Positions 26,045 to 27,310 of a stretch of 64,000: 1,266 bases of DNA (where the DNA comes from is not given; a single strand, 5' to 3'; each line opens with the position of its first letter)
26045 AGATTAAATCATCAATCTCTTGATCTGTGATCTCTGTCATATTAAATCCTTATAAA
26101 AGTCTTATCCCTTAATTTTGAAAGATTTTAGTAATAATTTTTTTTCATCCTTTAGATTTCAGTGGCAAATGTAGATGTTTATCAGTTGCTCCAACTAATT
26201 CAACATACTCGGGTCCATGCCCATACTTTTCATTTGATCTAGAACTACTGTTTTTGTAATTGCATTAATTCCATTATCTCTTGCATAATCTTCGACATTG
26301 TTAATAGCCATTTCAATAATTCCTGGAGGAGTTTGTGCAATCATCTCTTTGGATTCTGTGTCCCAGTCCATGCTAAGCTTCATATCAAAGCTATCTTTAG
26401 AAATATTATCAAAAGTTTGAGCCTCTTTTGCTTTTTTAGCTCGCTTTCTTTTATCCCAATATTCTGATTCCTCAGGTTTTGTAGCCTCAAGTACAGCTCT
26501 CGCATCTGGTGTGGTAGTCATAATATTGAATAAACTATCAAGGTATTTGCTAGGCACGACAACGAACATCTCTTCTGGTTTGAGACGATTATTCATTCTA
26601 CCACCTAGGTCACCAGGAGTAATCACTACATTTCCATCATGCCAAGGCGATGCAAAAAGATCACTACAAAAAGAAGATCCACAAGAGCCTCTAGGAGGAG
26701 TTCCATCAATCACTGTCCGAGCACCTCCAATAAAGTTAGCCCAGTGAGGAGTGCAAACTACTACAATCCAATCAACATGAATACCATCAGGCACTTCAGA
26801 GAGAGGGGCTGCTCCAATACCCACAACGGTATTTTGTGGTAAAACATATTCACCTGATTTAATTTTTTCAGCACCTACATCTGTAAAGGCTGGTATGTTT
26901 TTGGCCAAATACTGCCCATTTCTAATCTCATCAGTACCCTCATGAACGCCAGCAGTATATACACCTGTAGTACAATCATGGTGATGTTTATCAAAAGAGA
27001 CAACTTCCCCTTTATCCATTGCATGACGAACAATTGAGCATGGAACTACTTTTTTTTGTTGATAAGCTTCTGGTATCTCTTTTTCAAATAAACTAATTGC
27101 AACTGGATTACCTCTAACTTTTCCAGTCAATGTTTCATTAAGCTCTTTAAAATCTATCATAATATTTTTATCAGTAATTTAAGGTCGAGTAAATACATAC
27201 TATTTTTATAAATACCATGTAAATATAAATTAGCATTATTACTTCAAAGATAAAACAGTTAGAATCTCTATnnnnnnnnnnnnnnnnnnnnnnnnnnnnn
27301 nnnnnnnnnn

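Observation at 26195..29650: Uncharacterised divergon: DUF169 and flavin-reductase-like proteins both end in a ChlB/BchB-type C-terminal domain, followed by a methyltransferase, mini-kinase and DUF5652-like peptide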

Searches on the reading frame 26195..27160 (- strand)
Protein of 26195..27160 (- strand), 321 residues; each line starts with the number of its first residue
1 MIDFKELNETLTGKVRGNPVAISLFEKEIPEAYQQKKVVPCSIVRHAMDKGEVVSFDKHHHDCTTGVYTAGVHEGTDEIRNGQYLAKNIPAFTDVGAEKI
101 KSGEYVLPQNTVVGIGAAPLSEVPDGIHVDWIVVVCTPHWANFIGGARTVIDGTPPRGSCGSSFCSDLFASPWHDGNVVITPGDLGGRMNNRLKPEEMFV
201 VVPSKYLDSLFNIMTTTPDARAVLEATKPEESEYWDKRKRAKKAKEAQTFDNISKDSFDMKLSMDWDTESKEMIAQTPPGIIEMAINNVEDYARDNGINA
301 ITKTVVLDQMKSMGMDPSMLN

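Call 3: search_protein_families(library=pfam, proteins=[window:26195-27160:-], max_evalue=1)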
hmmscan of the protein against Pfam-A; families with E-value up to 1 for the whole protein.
window:26195-27160:- (321 aa): 3 families
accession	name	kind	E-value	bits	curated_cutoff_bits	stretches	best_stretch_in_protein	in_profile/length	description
PF02596.20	DUF169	-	2.1e-23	83.7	27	1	14-209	7-205/209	Uncharacterised ArCR, COG2043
PF08369.16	PCP_red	-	2.6e-05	24.6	32.5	1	266-306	1-41/45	Proto-chlorophyllide reductase 57 kD subunit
PF07955.17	DUF1687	-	0.025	15.5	27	1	213-269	66-123/128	Protein of unknown function (DUF1687)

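Call 4: search_protein_families(library=ncbifam, proteins=[window:26195-27160:-], max_evalue=1)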
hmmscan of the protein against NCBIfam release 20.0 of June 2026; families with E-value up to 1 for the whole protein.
window:26195-27160:- (321 aa): 3 families
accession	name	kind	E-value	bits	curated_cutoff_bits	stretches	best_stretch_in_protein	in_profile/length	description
NF002789.0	PRK02910.1-3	equivalog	8.7e-06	24.8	509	1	222-314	442-534/535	ferredoxin:protochlorophyllide reductase (ATP-dependent) subunit B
TIGR01278.1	DPOR_BchB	equivalog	0.0019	17.1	490.35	1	241-309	436-507/512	ferredoxin:protochlorophyllide reductase (ATP-dependent) subunit B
NF002790.0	PRK02910.1-4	equivalog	0.14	10.7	912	1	241-309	456-524/530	ferredoxin:protochlorophyllide reductase (ATP-dependent) subunit B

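Call 7: find_homologous_proteins(query=window:26195-27160:-)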
Query window:26195-27160:- (321 aa): 388 proteins with E <= 0.001 among 1842 candidates; the best 120 are listed.
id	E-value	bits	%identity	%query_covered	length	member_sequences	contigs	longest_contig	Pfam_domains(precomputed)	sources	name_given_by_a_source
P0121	5.1e-204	694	93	100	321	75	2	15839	PF02596.21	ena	-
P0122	8.6e-188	641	85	100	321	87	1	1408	PF08369.17,PF02596.21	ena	-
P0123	3.2e-186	636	84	100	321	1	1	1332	PF08369.17,PF02596.21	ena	-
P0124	8.4e-186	635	84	100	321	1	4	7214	PF08369.17,PF02596.21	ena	-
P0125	1.2e-185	634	84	100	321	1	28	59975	PF08369.17,PF02596.21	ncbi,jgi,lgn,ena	-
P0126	1.7e-185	634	84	100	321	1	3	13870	PF08369.17,PF02596.21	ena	-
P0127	1.7e-185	634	84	100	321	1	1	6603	PF08369.17,PF02596.21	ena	-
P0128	2.7e-185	633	84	100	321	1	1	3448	PF08369.17,PF02596.21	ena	-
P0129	3.1e-185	633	84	100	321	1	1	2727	PF08369.17,PF02596.21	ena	-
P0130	4.0e-185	632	84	100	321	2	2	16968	PF08369.17,PF02596.21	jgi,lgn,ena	jgi:uncharacterized protein (DUF169 family)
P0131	4.2e-185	632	84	100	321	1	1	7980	PF08369.17,PF02596.21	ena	-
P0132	5.9e-185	632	84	100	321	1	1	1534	PF08369.17,PF02596.21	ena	-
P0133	6.4e-185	632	83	100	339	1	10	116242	PF08369.17,PF02596.21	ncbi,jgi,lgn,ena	jgi:uncharacterized protein (DUF169 family)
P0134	8.2e-185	631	84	100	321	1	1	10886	PF02596.21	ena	-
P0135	8.3e-185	631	84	100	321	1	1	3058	PF08369.17,PF02596.21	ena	-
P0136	1.1e-184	631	84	100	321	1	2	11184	PF08369.17,PF02596.21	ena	-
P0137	1.2e-184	631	84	100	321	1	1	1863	PF08369.17,PF02596.21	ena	-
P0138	1.2e-184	631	83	100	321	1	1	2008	PF08369.17,PF02596.21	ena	-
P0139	1.5e-184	630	84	100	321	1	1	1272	PF08369.17,PF02596.21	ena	-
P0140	1.6e-184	630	84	100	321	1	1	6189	PF08369.17,PF02596.21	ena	-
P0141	2.0e-184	630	84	100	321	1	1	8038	PF08369.17,PF02596.21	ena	-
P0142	2.1e-184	630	84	100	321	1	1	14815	PF08369.17,PF02596.21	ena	-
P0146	3.0e-184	629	83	100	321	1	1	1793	PF08369.17,PF02596.21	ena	-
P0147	3.8e-184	629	84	100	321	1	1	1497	PF08369.17,PF02596.21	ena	-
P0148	3.9e-184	629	84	100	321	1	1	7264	PF08369.17,PF02596.21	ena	-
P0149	4.1e-184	629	83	100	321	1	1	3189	PF08369.17,PF02596.21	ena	-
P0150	4.8e-184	629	83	100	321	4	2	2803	PF08369.17,PF02596.21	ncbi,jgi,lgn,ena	-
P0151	5.7e-184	629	83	100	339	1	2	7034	PF08369.17,PF02596.21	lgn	-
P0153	7.8e-184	628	83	100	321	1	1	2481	PF08369.17,PF02596.21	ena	-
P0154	8.1e-184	628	83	100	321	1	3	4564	PF08369.17,PF02596.21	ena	-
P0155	1.1e-183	628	83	100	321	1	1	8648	PF08369.17,PF02596.21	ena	-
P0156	1.1e-183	628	83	100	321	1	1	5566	PF08369.17,PF02596.21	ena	-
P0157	1.1e-183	628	83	100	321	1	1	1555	PF08369.17,PF02596.21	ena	-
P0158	1.1e-183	628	83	100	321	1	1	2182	PF08369.17,PF02596.21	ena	-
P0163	1.5e-183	627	83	100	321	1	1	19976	PF08369.17,PF02596.21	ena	-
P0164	1.5e-183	627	83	100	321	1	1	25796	PF08369.17,PF02596.21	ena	-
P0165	2.0e-183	627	83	100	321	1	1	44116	PF08369.17,PF02596.21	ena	-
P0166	2.0e-183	627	83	100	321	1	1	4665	PF08369.17,PF02596.21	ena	-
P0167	2.1e-183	627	83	100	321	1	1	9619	PF08369.17,PF02596.21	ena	-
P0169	3.1e-183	626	82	100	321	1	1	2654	PF08369.17,PF02596.21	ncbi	-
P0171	3.8e-183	626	82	100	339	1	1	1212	PF08369.17,PF02596.21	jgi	jgi:uncharacterized protein (DUF169 family)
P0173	4.0e-183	626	83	100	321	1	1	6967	PF08369.17,PF02596.21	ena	-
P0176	7.1e-183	625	83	100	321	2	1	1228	PF08369.17,PF02596.21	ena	-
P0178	1.8e-182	624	83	100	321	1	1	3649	PF08369.17,PF02596.21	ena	-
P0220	8.5e-181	618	83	100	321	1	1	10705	PF08369.17,PF02596.21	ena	-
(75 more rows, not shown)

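Call 21: search_solved_structures(query=window:26195-27160:-, max_evalue=10, show_alignments=2)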
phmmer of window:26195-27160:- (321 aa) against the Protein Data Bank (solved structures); distinct sequences matched with E-value up to 10: 3.
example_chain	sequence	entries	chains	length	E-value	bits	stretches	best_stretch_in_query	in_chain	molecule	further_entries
7ji1_A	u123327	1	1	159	0.38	13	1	145-191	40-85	ADP-ribosyl cyclase / cyclic ADP-ribose hydrolase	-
6qz9_0A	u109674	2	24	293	1.4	11.1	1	213-296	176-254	Proximal tail tube connector protein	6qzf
2kru_A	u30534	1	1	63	1.6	10.9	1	264-308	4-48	Light-independent protochlorophyllide reductase subunit B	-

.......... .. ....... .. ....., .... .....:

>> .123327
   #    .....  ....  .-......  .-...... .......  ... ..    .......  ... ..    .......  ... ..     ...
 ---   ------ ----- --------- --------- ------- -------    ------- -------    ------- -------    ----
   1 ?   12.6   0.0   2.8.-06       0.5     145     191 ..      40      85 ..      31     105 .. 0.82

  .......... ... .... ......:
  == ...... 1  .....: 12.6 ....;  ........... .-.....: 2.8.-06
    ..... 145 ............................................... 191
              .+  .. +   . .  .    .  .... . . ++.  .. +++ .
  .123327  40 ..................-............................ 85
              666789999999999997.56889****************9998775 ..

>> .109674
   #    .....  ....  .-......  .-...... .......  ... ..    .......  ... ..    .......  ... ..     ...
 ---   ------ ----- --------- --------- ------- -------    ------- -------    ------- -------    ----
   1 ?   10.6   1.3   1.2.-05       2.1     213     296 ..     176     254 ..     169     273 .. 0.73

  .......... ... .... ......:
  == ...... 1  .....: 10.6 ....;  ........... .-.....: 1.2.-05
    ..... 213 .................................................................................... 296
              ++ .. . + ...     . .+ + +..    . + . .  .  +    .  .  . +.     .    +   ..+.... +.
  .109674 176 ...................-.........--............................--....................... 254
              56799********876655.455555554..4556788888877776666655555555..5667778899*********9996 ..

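Call 38: search_protein_representatives(protein=window:26195-27160:-)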
Query: 321 residues. Proteins with E-value up to 0.001 (for the whole library): 113; up to 1e-10: 60; up to 1e-30: 19. The best 113 are listed.
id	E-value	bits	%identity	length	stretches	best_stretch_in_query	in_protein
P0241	2.4e-118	411.2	58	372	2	3-248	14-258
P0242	8.4e-99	347.0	49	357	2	1-251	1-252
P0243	5.9e-89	314.7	45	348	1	6-318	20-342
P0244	2.6e-86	306.0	49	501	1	12-315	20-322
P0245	2.2e-79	283.2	42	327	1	1-315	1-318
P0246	7.1e-79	281.5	47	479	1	12-315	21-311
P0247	1.2e-74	267.6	60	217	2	21-161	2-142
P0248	2.3e-74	266.7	44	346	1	13-315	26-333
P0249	3.8e-61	223.3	81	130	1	1-125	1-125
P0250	3.3e-54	200.5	49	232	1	22-203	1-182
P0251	2.5e-52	194.3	54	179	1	12-175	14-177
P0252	6.0e-52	193.1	43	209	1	112-317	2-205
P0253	3.3e-51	190.6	46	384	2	1-94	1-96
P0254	1.3e-46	175.5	66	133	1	48-182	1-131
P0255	1.9e-41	158.6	48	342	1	123-315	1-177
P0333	7.1e-06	41.7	32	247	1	198-316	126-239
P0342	7.4e-05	38.3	29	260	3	260-316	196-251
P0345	2.2e-04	36.8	29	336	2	259-317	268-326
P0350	5.0e-04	35.6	29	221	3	263-315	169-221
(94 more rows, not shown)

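Call 42: search_protein_families(library=pfam, proteins=[P0345, P0342, P0350, P0244, P0246, P0333, P0243, P0245], max_evalue=0.1)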
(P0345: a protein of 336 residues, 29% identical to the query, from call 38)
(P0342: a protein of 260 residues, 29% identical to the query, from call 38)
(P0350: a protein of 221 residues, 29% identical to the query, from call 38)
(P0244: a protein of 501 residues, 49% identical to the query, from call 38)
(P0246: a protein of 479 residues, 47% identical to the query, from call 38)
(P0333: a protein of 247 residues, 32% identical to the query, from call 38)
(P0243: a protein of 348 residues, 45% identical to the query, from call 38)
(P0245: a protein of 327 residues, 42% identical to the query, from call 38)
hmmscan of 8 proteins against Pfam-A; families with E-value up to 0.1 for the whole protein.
P0345 (336 aa): 3 families
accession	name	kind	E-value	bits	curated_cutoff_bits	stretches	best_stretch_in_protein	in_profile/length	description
PF08369.16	PCP_red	-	2.2e-07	31.2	32.5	2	213-256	1-44/45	Proto-chlorophyllide reductase 57 kD subunit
PF01613.24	Flavin_Reduct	-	0.00062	20.4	27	1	2-126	7-117/153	Flavin reductase like domain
PF04289.18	DUF447_N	-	0.001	19.4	24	1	4-71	3-62/114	Protein of unknown function (DUF447) N-terminal domain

P0342 (260 aa): 4 families
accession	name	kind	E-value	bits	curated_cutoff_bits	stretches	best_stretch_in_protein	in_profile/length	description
PF08369.16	PCP_red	-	5.9e-33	113.1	32.5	3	8-50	1-42/45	Proto-chlorophyllide reductase 57 kD subunit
PF21349.2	RUBY_RBDX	-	0.00019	21.2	26.5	1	98-123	3-29/30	Rubrerythrin, rubredoxin-like domain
PF14369.11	Zn_ribbon_19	-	0.0072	16.9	30.8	1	96-119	3-30/35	zinc-ribbon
PF23458.2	DUF7130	-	0.0078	16.5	35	1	72-125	30-85/89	Domain of unknown function (DUF7130)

P0350 (221 aa): 2 families
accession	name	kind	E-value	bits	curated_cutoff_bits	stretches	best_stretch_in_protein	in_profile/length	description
PF08369.16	PCP_red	-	1.1e-37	128.3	32.5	3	172-216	1-45/45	Proto-chlorophyllide reductase 57 kD subunit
PF25652.1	Ourmia_CP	-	0.019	14.8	27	1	122-166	12-56/203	Ourmia virus capsid protein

P0244 (501 aa): 4 families
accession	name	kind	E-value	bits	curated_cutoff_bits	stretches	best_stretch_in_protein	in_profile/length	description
PF02596.20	DUF169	-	1.5e-25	90.7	27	1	22-215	7-203/209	Uncharacterised ArCR, COG2043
PF10604.15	Polyketide_cyc2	-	1.8e-12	48.2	27.4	1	370-486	5-132/142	Polyketide cyclase / dehydrase and lipid transport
PF08369.16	PCP_red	-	8.5e-06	26.2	32.5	1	273-315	1-43/45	Proto-chlorophyllide reductase 57 kD subunit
PF08327.17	AHSA1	-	0.016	15.9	22.1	1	377-487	2-116/125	Activator of Hsp90 ATPase homolog 1-like protein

P0246 (479 aa): 3 families
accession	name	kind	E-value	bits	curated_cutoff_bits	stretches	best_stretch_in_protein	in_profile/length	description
PF02596.20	DUF169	-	7.4e-29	101.5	27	1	18-218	2-205/209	Uncharacterised ArCR, COG2043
PF10604.15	Polyketide_cyc2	-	1.7e-09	38.6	27.4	1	348-466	7-132/142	Polyketide cyclase / dehydrase and lipid transport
PF08369.16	PCP_red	-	1.7e-07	31.6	32.5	1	262-304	1-43/45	Proto-chlorophyllide reductase 57 kD subunit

P0333 (247 aa): 1 family
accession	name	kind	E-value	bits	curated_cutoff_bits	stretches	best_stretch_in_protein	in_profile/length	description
PF08369.16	PCP_red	-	0.0018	18.7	32.5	1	189-225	1-37/45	Proto-chlorophyllide reductase 57 kD subunit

P0243 (348 aa): 2 families
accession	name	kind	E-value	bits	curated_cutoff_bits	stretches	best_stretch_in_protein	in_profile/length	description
PF02596.20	DUF169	-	3.4e-24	86.3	27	1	29-225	8-207/209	Uncharacterised ArCR, COG2043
PF08369.16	PCP_red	-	5.8e-09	36.3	32.5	1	290-332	1-43/45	Proto-chlorophyllide reductase 57 kD subunit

P0245 (327 aa): 2 families
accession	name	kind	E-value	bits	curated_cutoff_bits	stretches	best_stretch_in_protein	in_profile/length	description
PF02596.20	DUF169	-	2.4e-28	99.8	27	1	15-207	6-201/209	Uncharacterised ArCR, COG2043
PF08369.16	PCP_red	-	5.1e-06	26.9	32.5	1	269-309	1-41/45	Proto-chlorophyllide reductase 57 kD subunit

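Call 50: find_homologous_proteins(query=P0345)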
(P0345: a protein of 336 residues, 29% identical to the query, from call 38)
Query P0345 (336 aa): 84 proteins with E <= 0.001 among 1390 candidates.
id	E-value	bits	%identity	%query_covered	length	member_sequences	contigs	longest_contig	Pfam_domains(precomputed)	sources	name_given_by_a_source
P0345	4.5e-229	777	100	100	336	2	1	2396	PF08369.17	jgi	-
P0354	2.3e-99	351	58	79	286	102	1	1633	-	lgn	-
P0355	9.0e-99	349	56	79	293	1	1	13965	PF08369.17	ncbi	-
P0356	1.6e-98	348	57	79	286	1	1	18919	-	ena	-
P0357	3.5e-96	340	55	79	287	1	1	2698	-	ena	-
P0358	5.6e-96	340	56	77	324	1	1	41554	PF01613.25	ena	-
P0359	1.5e-95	338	54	79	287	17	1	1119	-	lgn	-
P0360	4.0e-95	337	54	79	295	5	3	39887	-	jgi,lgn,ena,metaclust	metaclust:\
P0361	4.7e-94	333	55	77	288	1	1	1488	-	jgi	jgi:flavin reductase (DIM6/NTAB) family NADH-FMN oxidoreductase RutF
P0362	6.8e-94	333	55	79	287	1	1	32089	-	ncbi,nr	ncbi:MAG: hypothetical protein N3B18_13635 [Desulfobacterota bacterium]|nr:hypothetical protein [The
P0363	1.4e-93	332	55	79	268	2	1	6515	-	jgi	jgi:flavin reductase (DIM6/NTAB) family NADH-FMN oxidoreductase RutF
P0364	3.7e-93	330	57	79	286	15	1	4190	PF01613.25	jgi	jgi:flavin reductase (DIM6/NTAB) family NADH-FMN oxidoreductase RutF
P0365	3.9e-93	330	55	79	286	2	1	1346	PF01613.25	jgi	jgi:flavin reductase (DIM6/NTAB) family NADH-FMN oxidoreductase RutF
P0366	5.1e-93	330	54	79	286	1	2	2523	-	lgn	-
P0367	7.3e-93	329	55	77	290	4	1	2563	-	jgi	-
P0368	2.2e-92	328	54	79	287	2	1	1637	PF08369.17,PF01613.25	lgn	-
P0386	1.5e-85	305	53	78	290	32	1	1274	PF08369.17,PF01613.25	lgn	-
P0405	6.8e-80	287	50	79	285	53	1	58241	PF08369.17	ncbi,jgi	ncbi:MAG: PCP reductase family protein [Promethearchaeota archaeon]|jgi:flavin reductase (DIM6/NTAB)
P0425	5.2e-59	218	42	77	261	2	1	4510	PF08369.17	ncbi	-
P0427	1.0e-57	214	54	57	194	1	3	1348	PF08369.17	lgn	-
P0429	7.1e-56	208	39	79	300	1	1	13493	PF08369.17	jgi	jgi:flavin reductase (DIM6/NTAB) family NADH-FMN oxidoreductase RutF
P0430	2.5e-53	199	38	79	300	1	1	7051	PF08369.17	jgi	jgi:flavin reductase (DIM6/NTAB) family NADH-FMN oxidoreductase RutF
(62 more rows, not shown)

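Call 51: find_encoding_contigs(protein=P0345, flank=3000, max_places=3)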
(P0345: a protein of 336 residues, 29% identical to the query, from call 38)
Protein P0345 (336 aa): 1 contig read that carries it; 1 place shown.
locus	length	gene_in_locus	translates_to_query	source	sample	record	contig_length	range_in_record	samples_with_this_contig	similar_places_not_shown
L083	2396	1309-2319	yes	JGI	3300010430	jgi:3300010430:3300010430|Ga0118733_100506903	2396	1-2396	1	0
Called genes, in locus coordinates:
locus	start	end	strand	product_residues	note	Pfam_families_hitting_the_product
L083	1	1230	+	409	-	?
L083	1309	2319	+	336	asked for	PF08369:PCP_red (faint)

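Call 52: find_encoding_contigs(protein=P0405, flank=6000, max_places=3)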
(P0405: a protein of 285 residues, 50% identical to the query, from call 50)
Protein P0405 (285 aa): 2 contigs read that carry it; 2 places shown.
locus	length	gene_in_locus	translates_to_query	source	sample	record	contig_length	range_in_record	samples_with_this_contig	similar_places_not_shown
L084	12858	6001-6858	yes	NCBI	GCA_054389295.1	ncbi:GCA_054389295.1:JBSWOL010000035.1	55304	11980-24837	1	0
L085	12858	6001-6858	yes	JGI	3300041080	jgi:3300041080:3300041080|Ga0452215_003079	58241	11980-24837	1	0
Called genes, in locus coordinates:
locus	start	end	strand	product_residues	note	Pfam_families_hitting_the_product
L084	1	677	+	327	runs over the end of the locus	PF01208:URO-D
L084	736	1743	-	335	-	PF00044:Gp_dh_N, PF02800:Gp_dh_C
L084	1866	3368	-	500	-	PF00144:Beta-lactamase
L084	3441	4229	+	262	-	PF00378:ECH_1, PF16113:ECH_2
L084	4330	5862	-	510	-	PF01120:Alpha_L_fucos, PF16757:Fucosidase_C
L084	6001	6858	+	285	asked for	PF08369:PCP_red (faint)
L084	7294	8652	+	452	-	PF00756:Esterase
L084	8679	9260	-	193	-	-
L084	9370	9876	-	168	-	PF04073:tRNA_edit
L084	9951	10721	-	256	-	PF12838:Fer4_7 (faint), PF14697:Fer4_21 (faint), PF00037:Fer4 (weak), PF12797:Fer4_2 (faint), PF12837:Fer4_6 (faint), PF13237:Fer4_10 (faint)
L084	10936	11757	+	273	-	PF01209:Ubie_methyltran, PF13489:Methyltransf_23, PF08241:Methyltransf_11, PF08242:Methyltransf_12, PF13649:Methyltransf_25, PF13847:Methyltransf_31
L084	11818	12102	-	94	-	PF08803:ydhR (weak)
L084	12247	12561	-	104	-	PF08803:ydhR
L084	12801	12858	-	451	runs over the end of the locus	-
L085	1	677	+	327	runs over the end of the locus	PF01208:URO-D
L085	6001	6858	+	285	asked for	PF08369:PCP_red (faint)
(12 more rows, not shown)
